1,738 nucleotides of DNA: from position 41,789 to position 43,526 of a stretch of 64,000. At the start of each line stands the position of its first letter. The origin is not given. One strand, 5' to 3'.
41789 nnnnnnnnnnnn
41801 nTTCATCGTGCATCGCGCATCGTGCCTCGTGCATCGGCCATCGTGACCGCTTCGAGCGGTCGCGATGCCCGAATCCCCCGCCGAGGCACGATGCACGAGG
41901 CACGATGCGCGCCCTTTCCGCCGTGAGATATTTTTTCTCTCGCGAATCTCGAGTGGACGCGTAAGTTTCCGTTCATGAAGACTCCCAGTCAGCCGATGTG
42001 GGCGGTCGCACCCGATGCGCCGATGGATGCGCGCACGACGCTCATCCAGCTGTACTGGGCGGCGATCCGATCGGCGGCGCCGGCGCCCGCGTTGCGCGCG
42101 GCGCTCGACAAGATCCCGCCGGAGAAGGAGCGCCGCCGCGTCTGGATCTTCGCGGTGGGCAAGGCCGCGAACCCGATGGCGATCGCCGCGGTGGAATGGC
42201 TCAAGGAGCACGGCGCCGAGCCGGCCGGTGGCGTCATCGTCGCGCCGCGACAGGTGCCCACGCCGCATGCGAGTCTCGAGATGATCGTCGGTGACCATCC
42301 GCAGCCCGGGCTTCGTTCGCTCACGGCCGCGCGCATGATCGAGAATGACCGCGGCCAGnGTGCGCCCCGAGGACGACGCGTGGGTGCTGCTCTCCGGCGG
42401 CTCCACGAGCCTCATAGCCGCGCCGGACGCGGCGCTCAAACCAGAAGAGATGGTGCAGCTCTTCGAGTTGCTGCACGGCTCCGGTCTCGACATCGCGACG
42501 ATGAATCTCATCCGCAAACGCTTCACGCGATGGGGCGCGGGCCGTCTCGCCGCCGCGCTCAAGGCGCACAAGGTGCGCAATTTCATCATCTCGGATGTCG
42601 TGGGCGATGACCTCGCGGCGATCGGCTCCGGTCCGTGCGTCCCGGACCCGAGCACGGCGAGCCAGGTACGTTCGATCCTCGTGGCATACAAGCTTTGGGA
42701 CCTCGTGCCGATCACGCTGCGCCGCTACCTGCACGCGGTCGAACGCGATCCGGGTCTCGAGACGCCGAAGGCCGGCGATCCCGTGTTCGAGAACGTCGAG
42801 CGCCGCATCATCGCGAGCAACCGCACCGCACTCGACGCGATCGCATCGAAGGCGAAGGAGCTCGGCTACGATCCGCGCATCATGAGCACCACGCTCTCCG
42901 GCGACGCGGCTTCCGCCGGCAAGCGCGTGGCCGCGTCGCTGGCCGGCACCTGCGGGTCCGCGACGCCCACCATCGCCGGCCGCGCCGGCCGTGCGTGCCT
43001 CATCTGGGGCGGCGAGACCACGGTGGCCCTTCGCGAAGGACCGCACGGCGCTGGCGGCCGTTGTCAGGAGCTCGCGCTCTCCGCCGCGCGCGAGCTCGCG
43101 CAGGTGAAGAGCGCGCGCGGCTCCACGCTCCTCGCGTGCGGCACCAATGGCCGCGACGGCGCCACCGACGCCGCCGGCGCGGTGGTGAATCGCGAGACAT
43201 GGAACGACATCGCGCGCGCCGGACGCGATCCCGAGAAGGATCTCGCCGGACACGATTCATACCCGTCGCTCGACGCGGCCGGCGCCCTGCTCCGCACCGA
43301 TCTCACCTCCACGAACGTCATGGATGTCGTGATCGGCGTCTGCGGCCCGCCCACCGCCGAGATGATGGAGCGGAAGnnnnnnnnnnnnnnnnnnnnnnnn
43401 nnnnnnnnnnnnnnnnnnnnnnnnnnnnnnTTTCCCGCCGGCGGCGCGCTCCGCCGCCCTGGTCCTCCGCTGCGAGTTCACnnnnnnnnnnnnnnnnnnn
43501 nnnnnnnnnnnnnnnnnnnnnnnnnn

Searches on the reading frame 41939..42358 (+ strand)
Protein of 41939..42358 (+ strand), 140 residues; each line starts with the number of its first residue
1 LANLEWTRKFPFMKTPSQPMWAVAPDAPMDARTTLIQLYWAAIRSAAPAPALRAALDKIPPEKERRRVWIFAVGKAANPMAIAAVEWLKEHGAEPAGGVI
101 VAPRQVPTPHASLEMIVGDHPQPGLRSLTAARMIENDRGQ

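Call 15: search_protein_families(library=pfam, proteins=[window:41939-42358:+], max_evalue=0.001)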
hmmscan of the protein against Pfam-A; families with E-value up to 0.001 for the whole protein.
window:41939-42358:+ (140 aa): 1 family
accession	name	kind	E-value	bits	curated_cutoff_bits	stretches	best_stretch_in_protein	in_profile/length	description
PF13660.11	DUF4147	-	1.7e-13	51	23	1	36-134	3-104/234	Domain of unknown function (DUF4147)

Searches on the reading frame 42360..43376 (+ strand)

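Call 15: search_protein_families(library=pfam, proteins=[window:42360-43376:+], max_evalue=0.001)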
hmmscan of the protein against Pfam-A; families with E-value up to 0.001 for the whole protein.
window:42360-43376:+ (339 aa): 2 families
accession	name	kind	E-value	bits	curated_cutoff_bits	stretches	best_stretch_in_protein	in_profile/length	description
PF13660.11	DUF4147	-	1.2e-34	120.2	23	1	2-124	112-233/234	Domain of unknown function (DUF4147)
PF05161.18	MOFRL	-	3.4e-32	111.3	28.3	1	212-322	1-106/106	MOFRL family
